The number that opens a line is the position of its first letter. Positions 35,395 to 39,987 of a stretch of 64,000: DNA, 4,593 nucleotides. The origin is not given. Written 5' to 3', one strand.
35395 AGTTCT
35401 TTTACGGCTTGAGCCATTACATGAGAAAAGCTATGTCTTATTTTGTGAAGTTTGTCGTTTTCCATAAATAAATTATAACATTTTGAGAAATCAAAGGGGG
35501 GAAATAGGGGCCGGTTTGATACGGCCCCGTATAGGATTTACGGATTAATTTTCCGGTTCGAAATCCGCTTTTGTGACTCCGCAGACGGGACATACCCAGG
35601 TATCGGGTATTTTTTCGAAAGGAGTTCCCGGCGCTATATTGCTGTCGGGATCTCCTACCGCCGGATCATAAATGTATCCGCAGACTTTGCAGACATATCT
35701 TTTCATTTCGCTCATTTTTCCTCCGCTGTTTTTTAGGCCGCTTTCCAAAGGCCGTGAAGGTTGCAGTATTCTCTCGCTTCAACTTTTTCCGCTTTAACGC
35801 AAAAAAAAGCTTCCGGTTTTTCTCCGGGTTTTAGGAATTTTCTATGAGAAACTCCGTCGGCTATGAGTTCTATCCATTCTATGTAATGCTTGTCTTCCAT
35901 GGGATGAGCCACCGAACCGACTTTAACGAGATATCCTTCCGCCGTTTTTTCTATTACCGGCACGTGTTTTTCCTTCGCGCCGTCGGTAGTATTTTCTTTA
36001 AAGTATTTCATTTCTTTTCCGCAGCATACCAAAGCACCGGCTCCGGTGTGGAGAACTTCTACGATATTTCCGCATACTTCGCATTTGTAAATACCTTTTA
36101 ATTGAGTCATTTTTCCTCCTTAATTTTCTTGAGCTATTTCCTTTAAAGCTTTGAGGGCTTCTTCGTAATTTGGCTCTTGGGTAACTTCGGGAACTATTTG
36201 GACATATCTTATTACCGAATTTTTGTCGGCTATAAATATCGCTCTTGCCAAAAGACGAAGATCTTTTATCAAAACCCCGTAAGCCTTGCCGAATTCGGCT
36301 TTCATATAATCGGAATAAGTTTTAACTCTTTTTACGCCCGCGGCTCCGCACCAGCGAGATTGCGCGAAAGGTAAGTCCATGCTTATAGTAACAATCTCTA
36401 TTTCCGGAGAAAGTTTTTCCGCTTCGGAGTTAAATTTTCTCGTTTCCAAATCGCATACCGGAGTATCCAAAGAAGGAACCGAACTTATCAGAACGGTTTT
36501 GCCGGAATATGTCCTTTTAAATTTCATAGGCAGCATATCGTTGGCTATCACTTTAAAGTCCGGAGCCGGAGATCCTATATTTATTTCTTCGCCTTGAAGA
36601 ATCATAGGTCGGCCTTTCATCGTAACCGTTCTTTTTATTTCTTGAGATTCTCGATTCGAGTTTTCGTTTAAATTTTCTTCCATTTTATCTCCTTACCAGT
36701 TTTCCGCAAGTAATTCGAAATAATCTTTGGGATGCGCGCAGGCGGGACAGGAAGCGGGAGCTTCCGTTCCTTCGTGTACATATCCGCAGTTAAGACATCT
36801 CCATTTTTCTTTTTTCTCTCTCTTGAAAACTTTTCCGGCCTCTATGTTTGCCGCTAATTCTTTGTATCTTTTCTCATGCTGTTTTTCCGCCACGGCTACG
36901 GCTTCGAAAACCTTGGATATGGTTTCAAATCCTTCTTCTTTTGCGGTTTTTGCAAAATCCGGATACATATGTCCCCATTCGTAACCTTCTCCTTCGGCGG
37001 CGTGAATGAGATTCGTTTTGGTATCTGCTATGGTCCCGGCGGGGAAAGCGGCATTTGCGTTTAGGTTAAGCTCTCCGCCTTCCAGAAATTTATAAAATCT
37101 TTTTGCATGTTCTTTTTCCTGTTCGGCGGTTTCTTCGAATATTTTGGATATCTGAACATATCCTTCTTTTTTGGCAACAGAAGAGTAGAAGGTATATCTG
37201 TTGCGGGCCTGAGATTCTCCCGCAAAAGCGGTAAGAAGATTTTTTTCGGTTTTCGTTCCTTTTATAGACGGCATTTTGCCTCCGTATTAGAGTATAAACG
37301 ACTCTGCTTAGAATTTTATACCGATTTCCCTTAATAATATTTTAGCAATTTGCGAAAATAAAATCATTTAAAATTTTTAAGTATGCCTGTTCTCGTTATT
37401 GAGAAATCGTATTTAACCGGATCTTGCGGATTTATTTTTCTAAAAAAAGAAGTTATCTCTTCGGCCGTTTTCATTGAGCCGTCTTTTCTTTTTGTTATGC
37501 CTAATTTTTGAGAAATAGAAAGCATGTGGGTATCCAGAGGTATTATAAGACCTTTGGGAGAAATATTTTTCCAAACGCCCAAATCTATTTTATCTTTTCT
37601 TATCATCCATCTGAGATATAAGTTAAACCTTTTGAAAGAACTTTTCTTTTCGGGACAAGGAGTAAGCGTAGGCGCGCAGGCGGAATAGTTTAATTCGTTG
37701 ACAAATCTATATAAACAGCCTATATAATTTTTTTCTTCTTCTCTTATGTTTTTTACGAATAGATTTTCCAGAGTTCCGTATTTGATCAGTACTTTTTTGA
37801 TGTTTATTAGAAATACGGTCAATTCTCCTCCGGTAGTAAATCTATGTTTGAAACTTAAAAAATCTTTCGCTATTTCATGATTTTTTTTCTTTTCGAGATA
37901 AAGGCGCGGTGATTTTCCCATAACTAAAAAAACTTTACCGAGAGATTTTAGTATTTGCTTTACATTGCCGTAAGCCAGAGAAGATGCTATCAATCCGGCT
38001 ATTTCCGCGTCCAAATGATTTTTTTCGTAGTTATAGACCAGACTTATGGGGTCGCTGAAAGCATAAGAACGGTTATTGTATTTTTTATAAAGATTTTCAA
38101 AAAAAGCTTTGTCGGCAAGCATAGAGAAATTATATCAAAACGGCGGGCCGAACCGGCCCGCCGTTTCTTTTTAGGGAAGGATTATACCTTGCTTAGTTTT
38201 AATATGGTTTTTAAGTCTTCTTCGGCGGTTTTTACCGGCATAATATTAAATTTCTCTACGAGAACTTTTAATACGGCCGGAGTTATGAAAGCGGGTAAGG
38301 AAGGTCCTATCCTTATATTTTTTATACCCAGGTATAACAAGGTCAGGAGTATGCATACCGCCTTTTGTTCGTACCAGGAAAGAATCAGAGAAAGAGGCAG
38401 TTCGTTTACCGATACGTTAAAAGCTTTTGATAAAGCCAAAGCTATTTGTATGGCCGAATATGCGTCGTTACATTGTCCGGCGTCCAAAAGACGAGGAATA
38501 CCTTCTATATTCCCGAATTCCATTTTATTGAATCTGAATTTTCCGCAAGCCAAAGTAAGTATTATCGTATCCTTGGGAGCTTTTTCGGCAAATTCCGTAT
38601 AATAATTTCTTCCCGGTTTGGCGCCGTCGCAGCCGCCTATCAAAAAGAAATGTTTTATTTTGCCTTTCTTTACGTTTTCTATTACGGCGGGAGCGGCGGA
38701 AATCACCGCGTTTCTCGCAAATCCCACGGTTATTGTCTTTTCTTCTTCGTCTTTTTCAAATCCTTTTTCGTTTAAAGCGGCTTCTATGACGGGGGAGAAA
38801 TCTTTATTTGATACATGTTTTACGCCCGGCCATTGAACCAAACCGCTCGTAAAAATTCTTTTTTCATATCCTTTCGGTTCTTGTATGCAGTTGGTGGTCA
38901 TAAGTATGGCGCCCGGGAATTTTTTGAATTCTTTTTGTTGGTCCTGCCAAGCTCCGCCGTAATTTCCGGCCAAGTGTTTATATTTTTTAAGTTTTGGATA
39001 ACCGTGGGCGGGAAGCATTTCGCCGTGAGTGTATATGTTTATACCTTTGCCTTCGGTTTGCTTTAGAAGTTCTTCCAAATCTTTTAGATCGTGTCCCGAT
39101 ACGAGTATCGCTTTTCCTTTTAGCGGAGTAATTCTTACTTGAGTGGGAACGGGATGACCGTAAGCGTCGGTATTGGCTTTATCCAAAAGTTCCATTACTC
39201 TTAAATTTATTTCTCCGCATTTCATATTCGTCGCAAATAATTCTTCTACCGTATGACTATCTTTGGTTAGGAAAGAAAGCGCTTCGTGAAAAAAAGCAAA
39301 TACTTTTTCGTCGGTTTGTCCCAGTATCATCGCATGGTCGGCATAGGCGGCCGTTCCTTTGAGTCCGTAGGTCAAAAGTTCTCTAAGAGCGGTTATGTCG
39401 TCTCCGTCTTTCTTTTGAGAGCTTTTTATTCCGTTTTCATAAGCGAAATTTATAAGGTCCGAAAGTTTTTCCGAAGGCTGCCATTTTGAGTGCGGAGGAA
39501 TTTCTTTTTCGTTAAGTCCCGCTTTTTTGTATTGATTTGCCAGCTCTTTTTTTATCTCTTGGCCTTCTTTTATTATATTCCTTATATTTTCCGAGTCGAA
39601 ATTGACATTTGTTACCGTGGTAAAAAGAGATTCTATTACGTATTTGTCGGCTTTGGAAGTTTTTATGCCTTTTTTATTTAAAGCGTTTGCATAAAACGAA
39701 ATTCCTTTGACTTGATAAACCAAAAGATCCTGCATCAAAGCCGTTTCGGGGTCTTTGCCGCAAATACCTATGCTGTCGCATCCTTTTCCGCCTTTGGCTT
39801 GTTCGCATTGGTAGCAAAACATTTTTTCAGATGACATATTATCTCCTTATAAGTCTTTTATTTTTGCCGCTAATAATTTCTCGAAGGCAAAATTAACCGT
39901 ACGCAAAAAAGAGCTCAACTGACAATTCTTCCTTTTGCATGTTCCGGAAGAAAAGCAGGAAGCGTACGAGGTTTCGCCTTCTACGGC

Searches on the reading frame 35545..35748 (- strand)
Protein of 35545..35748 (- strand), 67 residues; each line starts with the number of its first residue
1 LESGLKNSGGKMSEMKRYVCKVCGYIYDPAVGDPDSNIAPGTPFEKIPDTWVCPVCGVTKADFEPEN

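Call 48: search_protein_families(library=pfam, proteins=[window:35545-35748:-], max_evalue=0.00001)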
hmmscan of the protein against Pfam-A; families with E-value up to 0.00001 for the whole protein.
window:35545-35748:- (67 aa): 2 families
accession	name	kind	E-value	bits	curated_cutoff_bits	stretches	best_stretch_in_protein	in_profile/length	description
PF00301.25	Rubredoxin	-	1.4e-25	89.5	23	1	17-63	1-47/47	Rubredoxin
PF21349.2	RUBY_RBDX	-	9.2e-08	31.8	26.5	0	46-64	14-30/30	Rubrerythrin, rubredoxin-like domain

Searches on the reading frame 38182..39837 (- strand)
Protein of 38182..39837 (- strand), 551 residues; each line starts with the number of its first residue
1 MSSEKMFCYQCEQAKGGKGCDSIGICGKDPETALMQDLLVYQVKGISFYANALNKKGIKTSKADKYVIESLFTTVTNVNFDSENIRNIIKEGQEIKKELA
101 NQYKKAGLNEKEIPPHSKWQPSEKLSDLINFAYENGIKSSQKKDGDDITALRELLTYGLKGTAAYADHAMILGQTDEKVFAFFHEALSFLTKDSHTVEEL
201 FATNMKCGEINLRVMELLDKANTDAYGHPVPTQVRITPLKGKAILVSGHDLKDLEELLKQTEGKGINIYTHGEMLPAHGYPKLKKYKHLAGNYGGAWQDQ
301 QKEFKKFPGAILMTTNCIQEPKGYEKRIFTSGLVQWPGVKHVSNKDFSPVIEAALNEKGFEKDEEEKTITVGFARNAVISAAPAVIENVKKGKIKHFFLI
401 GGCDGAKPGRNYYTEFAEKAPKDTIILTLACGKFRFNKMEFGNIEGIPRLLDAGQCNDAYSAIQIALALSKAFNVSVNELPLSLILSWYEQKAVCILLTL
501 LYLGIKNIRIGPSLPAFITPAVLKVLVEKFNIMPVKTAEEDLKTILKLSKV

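Call 7: search_protein_families(library=ncbifam, proteins=[window:38182-39837:-])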
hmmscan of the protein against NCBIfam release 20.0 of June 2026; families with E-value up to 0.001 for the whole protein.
window:38182-39837:- (551 aa): 3 families
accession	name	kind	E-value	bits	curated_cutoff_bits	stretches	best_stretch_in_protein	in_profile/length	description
NF003658.0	PRK05290.1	equivalog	1.2e-251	836.2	367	1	6-547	1-545/546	hydroxylamine reductase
TIGR01703.1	hybrid_clust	equivalog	2.8e-233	775.2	360.8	1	6-546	1-522/522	hydroxylamine reductase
TIGR01702.1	CO_DH_cata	equivalog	1.8e-07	29.8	478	1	367-528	400-585/621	anaerobic carbon-monoxide dehydrogenase catalytic subunit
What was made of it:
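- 38182..39837 (-): hcp (hybrid cluster protein / hydroxylamine reductase). Call 7 (836 bits against a cut-off of 367).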

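Call 8: search_protein_families(library=pfam, proteins=[window:38182-39837:-])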
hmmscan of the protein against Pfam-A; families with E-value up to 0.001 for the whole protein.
window:38182-39837:- (551 aa): 1 family
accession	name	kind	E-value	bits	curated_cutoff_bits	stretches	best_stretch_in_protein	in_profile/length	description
PF03063.25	Prismane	-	8.9e-174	579.3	27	1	6-543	1-513/513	Prismane/CO dehydrogenase family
